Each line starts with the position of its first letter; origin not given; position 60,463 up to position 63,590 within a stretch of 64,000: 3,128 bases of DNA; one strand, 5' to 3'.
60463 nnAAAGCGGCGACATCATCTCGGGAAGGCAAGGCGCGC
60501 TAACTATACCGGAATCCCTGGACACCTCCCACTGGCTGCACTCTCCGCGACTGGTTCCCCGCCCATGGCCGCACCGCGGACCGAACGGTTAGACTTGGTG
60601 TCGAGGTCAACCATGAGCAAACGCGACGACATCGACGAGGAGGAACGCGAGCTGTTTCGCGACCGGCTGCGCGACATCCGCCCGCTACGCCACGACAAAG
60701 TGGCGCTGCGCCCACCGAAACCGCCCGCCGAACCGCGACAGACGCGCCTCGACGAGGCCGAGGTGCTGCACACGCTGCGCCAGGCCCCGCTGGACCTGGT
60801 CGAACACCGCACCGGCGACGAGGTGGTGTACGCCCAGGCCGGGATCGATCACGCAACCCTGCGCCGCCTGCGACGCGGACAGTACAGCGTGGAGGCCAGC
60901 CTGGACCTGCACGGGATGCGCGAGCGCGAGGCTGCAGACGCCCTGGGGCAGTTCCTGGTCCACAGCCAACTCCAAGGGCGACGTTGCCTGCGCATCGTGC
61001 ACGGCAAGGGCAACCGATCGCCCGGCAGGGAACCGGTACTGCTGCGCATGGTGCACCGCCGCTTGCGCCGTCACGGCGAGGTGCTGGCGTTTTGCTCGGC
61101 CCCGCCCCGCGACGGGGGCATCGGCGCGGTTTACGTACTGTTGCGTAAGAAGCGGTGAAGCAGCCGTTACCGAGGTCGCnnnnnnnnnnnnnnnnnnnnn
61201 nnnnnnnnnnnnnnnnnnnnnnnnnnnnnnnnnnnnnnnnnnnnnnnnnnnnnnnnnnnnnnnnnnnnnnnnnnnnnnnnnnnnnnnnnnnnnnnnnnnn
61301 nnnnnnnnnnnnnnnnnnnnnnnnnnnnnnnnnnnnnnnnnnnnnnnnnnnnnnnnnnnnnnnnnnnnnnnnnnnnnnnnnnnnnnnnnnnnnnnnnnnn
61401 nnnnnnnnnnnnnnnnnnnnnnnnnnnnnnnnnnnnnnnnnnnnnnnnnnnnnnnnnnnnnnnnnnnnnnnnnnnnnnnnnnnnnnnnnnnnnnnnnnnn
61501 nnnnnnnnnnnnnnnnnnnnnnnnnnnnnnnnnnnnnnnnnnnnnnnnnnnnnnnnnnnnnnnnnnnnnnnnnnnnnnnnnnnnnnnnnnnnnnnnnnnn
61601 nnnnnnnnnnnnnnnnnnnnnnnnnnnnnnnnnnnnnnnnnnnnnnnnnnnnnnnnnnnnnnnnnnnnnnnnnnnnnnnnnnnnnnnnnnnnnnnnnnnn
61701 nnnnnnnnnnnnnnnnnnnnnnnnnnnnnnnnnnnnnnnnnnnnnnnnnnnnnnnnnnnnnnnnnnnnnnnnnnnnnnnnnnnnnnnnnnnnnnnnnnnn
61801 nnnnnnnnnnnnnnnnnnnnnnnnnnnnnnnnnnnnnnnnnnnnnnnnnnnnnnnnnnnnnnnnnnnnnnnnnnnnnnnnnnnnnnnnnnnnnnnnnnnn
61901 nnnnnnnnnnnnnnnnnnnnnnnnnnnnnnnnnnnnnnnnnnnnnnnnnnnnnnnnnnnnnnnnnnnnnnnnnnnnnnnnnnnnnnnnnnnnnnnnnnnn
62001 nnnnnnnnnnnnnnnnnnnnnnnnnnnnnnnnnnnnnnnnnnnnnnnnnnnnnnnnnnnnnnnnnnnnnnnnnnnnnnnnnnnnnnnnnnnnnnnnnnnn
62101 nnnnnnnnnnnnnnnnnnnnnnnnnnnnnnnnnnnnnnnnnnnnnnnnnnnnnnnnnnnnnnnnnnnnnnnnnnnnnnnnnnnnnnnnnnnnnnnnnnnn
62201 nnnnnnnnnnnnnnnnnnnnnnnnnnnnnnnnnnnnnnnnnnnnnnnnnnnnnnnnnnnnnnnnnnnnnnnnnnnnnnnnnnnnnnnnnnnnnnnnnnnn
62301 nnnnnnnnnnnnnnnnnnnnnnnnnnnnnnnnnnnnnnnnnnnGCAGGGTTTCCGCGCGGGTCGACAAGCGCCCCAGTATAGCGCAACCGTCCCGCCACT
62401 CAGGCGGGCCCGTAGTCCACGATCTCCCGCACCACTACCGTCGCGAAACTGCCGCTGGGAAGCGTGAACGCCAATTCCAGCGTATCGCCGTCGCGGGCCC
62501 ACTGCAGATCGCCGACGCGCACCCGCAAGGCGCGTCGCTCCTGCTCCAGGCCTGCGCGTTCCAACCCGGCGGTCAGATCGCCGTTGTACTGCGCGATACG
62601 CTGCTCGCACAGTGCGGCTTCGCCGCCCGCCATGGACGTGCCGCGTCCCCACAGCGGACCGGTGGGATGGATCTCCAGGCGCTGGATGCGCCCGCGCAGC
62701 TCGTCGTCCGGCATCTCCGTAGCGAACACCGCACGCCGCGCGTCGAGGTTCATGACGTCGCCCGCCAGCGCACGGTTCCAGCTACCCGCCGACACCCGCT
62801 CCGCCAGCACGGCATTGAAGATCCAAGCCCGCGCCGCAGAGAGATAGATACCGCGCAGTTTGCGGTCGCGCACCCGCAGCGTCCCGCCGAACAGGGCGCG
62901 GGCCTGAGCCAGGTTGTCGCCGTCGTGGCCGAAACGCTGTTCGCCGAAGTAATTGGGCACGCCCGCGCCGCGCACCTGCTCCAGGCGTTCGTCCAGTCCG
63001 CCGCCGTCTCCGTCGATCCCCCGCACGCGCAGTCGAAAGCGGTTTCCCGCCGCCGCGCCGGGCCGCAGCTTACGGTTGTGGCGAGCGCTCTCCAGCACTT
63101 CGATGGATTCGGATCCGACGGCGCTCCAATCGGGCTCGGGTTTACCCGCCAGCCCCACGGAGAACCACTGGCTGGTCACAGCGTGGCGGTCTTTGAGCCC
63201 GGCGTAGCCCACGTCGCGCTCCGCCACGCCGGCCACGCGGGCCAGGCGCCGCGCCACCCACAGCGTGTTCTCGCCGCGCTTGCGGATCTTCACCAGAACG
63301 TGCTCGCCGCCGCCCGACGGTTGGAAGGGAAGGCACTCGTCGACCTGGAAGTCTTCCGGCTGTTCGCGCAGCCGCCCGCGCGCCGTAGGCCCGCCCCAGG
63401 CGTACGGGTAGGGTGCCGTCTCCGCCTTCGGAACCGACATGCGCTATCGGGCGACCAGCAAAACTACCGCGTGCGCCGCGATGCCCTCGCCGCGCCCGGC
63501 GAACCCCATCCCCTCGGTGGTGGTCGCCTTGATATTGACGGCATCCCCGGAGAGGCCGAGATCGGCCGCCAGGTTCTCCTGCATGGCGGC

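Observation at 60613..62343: RuBisCO-like protein (form IV) and Smr gene inserted into the conserved ispD-ispF-truD-surE-pcm-nlpD-rpoS locus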

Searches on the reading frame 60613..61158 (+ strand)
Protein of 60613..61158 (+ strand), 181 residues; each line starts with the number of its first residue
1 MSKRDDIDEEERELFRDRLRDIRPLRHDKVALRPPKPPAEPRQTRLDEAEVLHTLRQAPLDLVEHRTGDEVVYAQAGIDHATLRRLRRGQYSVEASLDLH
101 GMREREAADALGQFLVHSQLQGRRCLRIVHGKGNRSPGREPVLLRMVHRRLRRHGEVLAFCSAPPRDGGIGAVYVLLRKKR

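Call 6: search_protein_families(library=pfam, proteins=[window:60613-61158:+])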
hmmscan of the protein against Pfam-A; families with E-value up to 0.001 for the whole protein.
window:60613-61158:+ (181 aa): 1 family
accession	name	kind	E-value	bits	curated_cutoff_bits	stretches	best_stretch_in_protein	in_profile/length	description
PF01713.27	Smr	-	1.3e-25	89.8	25.7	1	97-178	1-77/77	Smr domain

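Call 7: search_protein_families(library=ncbifam, proteins=[window:60613-61158:+])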
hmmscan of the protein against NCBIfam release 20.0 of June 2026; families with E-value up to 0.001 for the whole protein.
window:60613-61158:+ (181 aa): 3 families
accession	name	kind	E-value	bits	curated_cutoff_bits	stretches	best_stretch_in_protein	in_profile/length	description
NF033154.1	endonuc_SmrA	equivalog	6.7e-35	120.5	180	1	11-180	2-175/189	DNA endonuclease SmrA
NF003432.0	PRK04946.1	equivalog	5.8e-25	88.2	128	1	1-178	1-173/181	endonuclease SmrB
TIGR01069.2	mutS2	equivalog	4.3e-12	45.2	400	1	89-176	708-789/790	endonuclease MutS2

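Call 39: search_solved_structures(query=window:60613-61158:+, max_evalue=0.001)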
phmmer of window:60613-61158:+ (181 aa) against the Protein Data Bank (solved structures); distinct sequences matched with E-value up to 0.001: 4.
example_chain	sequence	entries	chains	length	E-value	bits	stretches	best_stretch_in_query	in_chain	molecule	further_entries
3qd7_X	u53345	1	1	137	4.1e-14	56.2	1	71-179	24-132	Uncharacterized protein ydaL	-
7qgr_v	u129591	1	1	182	1.3e-13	54.5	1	1-178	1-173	UPF0115 protein YfcN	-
7qgn_B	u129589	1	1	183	1.3e-13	54.5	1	1-178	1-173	UPF0115 protein YfcN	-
2zqe_A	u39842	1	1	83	1.4e-06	31.6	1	96-178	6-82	MutS2 protein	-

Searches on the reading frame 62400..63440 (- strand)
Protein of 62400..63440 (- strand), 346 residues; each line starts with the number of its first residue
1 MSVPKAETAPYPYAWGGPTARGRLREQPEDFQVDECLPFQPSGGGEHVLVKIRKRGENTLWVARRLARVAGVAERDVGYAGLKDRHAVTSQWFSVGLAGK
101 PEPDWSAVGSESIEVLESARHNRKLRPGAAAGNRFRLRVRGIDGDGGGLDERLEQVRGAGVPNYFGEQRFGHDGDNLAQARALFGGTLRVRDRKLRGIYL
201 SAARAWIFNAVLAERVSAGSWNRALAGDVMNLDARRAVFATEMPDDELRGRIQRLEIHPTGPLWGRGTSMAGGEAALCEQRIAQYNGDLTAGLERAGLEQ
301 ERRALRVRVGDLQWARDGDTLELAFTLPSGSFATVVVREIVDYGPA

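Call 6: search_protein_families(library=pfam, proteins=[window:62400-63440:-])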
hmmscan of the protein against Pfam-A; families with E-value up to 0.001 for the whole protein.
window:62400-63440:- (346 aa): 1 family
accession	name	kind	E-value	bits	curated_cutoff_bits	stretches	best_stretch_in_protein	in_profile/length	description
PF01142.23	TruD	-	2e-71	241.5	27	2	13-172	7-172/412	tRNA pseudouridine synthase D (TruD)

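Call 7: search_protein_families(library=ncbifam, proteins=[window:62400-63440:-])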
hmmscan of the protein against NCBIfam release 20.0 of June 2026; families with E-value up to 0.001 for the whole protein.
window:62400-63440:- (346 aa): 7 families
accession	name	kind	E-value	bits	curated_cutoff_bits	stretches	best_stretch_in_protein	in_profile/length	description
NF002153.0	PRK00984.1-2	equivalog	1.5e-140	467.7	413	1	7-343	4-341/353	tRNA pseudouridine(13) synthase TruD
NF002155.0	PRK00984.1-4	equivalog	8.3e-112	373.6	445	1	12-342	8-338/349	tRNA pseudouridine(13) synthase TruD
TIGR00094.1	tRNA_TruD_broad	equivalog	4.6e-56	191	172.2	2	10-234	9-253/413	tRNA pseudouridine(13) synthase TruD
NF002154.0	PRK00984.1-3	equivalog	2.5e-50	171.3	469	2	26-217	23-213/368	tRNA pseudouridine(13) synthase TruD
NF002158.0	PRK00984.2-3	equivalog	3.2e-35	122.1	654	2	20-172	23-189/449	tRNA pseudouridine(13) synthase TruD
NF002160.0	PRK00984.2-5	equivalog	2.7e-28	99.1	428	1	23-174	4-150/395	tRNA pseudouridine(13) synthase TruD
NF002156.0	PRK00984.2-1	equivalog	6.6e-20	71.5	583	1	23-172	2-147/389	tRNA pseudouridine(13) synthase TruD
